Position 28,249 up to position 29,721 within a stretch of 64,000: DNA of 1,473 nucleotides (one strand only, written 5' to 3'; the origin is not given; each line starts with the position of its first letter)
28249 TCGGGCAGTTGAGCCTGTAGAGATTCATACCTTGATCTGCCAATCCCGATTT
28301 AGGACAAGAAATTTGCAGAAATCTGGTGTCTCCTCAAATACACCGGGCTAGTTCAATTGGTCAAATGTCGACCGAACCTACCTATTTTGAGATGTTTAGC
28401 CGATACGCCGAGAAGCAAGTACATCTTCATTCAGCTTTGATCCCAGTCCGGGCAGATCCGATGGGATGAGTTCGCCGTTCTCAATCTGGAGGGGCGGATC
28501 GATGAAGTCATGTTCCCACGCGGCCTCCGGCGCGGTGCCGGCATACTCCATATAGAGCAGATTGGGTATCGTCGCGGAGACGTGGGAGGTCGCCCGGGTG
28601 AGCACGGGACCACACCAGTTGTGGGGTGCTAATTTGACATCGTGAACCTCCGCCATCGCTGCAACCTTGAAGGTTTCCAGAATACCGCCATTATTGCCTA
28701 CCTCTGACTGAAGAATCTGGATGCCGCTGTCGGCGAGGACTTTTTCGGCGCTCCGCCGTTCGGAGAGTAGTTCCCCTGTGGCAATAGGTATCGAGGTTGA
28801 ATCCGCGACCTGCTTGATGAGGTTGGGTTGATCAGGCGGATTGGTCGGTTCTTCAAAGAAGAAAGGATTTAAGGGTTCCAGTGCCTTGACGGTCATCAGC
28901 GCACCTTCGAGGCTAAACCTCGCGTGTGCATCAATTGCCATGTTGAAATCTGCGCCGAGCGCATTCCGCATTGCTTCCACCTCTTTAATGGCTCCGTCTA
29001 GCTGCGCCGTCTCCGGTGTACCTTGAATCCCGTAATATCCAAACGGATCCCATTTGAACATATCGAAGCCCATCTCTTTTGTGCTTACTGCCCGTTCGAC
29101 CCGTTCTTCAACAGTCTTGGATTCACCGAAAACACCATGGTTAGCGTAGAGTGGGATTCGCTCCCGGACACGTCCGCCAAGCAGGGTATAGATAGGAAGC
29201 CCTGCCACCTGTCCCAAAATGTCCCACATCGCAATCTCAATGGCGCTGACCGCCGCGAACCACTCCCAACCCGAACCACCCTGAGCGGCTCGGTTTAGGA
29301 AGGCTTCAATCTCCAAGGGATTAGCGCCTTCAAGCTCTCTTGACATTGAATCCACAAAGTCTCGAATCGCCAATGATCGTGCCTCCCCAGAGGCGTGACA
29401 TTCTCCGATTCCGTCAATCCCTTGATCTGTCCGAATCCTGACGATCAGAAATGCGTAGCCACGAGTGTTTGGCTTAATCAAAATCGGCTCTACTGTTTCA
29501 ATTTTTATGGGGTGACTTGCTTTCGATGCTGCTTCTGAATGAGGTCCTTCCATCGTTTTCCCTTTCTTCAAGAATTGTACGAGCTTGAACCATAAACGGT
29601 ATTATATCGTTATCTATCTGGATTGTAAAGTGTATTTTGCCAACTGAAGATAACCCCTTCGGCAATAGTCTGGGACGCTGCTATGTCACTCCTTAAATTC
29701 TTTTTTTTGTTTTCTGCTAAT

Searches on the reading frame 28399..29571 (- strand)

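Call 80: search_protein_families(library=pfam, proteins=[window:28399-29571:-], max_evalue=0.00001)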
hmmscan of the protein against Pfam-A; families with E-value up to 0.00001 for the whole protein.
window:28399-29571:- (391 aa): 2 families
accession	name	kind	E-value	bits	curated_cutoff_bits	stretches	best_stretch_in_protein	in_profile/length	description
PF13378.12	MR_MLE_C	-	2.2e-53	181.6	29.4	1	158-384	3-219/219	Enolase C-terminal domain-like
PF02746.21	MR_MLE_N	-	1.1e-14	55.1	22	1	29-132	15-117/117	Mandelate racemase / muconate lactonizing enzyme, N-terminal domain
